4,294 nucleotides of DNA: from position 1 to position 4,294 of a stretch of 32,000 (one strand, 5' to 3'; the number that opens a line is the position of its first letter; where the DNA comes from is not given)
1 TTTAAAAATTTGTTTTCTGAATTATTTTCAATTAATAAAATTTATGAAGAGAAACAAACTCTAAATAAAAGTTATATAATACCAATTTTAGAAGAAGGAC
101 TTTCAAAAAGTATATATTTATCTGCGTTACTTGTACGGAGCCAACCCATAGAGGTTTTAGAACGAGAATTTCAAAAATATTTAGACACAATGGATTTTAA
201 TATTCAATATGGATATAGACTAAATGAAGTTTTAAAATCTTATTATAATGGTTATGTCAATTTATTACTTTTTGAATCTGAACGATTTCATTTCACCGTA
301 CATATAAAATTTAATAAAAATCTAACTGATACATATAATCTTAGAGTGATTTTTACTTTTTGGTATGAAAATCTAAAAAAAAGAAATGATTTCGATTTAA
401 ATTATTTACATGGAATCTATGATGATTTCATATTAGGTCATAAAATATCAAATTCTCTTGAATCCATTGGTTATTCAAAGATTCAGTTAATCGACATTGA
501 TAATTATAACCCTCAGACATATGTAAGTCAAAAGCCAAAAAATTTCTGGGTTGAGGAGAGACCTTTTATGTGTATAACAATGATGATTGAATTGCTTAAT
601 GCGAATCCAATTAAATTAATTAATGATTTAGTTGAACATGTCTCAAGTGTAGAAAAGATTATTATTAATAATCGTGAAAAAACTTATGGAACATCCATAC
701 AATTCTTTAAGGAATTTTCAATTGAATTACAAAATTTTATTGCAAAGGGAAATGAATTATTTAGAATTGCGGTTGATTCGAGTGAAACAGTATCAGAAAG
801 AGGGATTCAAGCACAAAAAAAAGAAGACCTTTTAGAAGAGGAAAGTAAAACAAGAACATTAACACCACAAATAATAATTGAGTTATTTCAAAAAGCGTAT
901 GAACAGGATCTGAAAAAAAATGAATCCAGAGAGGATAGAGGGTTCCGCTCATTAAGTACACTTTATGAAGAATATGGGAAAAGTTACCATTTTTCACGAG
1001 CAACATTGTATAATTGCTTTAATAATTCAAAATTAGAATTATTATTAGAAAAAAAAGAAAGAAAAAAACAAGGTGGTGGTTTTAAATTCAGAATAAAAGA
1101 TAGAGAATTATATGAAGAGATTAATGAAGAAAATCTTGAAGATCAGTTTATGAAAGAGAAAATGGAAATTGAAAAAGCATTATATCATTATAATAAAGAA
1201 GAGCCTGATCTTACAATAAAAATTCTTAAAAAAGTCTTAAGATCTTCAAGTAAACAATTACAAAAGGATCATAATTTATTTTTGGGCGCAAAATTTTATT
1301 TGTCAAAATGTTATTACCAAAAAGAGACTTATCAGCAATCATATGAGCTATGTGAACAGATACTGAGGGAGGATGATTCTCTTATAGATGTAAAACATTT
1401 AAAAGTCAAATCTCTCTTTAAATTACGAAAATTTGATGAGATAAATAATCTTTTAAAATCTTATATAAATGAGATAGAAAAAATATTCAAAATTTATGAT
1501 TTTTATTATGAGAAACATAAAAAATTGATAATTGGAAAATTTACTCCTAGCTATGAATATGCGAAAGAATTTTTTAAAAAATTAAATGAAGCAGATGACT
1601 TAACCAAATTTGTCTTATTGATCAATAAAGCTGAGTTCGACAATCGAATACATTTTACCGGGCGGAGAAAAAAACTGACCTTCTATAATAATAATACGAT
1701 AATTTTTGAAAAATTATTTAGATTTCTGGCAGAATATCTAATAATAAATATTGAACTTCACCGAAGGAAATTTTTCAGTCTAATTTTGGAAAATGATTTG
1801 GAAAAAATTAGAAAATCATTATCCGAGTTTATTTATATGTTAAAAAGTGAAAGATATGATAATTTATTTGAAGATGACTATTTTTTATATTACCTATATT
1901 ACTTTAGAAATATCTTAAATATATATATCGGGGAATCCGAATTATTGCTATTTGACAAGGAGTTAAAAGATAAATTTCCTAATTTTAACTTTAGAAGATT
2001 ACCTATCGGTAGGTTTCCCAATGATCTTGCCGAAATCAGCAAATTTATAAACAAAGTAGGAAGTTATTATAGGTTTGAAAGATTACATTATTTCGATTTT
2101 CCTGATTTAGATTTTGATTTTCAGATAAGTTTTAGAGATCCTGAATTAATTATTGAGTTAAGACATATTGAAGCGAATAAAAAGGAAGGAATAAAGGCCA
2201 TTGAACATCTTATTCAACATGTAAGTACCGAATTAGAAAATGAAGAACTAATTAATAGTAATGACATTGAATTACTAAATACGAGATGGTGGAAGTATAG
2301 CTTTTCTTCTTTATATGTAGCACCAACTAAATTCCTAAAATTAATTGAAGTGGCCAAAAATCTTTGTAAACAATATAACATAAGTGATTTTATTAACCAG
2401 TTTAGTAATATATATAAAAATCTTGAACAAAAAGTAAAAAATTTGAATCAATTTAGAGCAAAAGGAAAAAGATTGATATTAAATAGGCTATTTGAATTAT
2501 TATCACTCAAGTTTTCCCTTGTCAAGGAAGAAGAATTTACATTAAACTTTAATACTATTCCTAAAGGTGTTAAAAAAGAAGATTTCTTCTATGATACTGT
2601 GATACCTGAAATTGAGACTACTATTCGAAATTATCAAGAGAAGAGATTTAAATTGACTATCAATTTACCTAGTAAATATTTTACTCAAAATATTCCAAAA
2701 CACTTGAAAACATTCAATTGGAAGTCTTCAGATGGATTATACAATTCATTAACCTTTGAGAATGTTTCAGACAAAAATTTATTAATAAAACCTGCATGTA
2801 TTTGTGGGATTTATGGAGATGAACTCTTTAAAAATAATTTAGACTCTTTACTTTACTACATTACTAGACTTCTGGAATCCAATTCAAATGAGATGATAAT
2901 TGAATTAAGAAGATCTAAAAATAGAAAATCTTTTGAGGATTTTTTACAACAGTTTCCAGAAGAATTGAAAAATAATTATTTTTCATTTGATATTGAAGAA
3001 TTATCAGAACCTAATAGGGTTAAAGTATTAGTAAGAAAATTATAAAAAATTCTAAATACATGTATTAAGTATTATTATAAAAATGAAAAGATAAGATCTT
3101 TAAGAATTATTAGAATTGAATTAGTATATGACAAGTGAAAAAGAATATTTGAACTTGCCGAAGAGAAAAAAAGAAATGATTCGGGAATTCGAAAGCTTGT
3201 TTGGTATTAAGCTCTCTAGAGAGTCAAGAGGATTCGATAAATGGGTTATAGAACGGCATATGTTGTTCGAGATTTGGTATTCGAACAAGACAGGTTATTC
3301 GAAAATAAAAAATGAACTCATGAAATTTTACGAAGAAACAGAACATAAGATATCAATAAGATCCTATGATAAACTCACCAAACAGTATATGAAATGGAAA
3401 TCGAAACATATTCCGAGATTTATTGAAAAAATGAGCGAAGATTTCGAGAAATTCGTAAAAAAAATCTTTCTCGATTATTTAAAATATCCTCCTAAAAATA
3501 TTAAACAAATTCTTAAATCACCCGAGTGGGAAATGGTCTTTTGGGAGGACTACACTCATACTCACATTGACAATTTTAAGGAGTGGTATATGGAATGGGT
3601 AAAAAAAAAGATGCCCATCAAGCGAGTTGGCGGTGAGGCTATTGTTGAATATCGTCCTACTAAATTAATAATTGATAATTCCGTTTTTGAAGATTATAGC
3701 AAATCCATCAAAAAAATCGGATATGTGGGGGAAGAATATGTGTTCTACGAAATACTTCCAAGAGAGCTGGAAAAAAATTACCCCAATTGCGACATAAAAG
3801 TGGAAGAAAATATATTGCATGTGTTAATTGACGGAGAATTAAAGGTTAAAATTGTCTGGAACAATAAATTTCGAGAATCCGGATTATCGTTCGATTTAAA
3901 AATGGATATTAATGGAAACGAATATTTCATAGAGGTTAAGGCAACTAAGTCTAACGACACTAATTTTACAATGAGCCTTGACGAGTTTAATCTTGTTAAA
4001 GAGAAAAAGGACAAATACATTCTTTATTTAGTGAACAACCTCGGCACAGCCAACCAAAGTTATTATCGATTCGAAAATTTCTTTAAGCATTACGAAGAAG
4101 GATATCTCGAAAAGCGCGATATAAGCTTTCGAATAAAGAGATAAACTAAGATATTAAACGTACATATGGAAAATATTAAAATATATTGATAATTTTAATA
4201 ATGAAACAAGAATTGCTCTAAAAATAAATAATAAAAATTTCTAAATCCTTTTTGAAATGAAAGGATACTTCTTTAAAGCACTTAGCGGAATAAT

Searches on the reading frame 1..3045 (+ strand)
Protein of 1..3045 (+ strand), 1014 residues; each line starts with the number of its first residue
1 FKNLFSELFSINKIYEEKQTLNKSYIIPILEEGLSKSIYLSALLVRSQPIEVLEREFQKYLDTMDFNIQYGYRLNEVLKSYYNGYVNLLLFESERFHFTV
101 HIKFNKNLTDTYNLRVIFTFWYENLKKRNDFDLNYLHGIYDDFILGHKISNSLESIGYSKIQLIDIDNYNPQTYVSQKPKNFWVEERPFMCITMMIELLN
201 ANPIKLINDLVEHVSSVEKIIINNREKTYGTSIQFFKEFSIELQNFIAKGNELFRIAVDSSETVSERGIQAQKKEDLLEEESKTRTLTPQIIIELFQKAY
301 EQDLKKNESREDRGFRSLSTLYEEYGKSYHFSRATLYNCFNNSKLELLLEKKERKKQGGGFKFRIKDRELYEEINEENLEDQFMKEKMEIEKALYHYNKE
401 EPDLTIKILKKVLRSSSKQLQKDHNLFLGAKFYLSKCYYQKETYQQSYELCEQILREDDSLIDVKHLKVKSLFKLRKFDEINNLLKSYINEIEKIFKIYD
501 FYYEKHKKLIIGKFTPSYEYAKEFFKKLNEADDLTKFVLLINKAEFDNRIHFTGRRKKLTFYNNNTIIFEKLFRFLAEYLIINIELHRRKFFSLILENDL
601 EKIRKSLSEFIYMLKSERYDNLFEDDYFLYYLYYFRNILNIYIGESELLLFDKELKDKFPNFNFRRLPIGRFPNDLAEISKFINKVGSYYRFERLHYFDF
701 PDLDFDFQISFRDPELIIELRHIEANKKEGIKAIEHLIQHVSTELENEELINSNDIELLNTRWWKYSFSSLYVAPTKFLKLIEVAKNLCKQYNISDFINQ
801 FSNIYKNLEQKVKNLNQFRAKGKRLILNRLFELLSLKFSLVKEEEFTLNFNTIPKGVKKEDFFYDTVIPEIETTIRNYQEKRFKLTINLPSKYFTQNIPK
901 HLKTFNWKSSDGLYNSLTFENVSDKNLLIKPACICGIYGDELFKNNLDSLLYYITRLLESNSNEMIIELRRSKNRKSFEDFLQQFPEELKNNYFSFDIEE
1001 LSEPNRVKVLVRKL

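Call 7: search_protein_families(library=pfam, proteins=[window:1-3045:+], max_evalue=0.1)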
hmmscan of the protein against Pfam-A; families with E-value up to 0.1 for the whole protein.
window:1-3045:+ (1014 aa): 1 family
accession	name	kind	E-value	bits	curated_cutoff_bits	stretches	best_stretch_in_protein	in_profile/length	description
PF12895.13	ANAPC3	-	0.00046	20.9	27.2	1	431-481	26-75/82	Anaphase-promoting complex, cyclosome, subunit 3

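Call 9: search_protein_families(library=ncbifam, proteins=[window:1-3045:+], max_evalue=0.1)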
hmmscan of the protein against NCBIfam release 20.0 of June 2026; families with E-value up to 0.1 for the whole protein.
window:1-3045:+ (1014 aa): 1 family
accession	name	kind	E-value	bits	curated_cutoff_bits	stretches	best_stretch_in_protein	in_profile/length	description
TIGR02917.1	PEP_TPR_lipo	equivalog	0.0061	14.5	312.2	1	392-489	267-356/899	XrtA/PEP-CTERM system TPR-repeat protein PrsT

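Call 78: search_protein_families(library=padloc, proteins=[window:1-3045:+], max_evalue=0.001)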
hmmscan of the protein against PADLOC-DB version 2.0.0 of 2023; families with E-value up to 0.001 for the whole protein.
window:1-3045:+ (1014 aa): 0 families

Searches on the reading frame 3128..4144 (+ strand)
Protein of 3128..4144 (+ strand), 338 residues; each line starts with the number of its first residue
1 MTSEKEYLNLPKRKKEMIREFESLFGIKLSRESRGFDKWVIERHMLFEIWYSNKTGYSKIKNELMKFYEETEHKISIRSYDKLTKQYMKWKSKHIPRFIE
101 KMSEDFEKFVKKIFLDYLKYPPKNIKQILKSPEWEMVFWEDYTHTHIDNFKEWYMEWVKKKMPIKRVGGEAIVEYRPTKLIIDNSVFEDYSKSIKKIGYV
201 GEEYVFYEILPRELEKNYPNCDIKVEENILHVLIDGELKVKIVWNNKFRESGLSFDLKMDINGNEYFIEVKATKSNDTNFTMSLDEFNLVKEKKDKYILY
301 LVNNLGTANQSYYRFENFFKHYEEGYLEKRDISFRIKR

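Call 7: search_protein_families(library=pfam, proteins=[window:3128-4144:+], max_evalue=0.1)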
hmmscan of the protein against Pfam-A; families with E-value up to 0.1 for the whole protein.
window:3128-4144:+ (338 aa): 1 family
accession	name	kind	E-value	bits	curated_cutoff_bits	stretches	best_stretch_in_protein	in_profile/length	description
PF13020.12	NOV_C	-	7.6e-17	61.6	22.1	1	227-312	3-89/91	Protein NO VEIN, C-terminal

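Call 9: search_protein_families(library=ncbifam, proteins=[window:3128-4144:+], max_evalue=0.1)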
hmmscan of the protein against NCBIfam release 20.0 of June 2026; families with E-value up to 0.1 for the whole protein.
window:3128-4144:+ (338 aa): 0 families

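Call 78: search_protein_families(library=padloc, proteins=[window:3128-4144:+], max_evalue=0.001)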
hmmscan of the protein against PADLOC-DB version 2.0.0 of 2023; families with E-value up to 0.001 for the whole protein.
window:3128-4144:+ (338 aa): 8 families
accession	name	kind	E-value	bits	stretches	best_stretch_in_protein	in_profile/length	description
PDLC03972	TmtA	-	3.6e-18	63.1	1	195-335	1183-1301/1302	-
PDLC03964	TmtA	-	2.2e-13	47.2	1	192-331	1404-1529/1538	-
PDLC03966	TmtA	-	3.4e-10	36.4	1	188-327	1519-1637/1655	-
PDLC05008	PDC-S36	-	6.5e-08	30.6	1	223-312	167-258/280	-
PDLC03965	TmtA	-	6.8e-05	19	1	259-325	1275-1343/1370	-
PDLC03971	TmtA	-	0.00014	17.5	1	195-323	1643-1763/1782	-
PDLC03968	TmtA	-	0.00069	15.3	1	265-305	1398-1439/1486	-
PDLC03969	TmtA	-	0.00097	14.7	0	263-317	1429-1485/1563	-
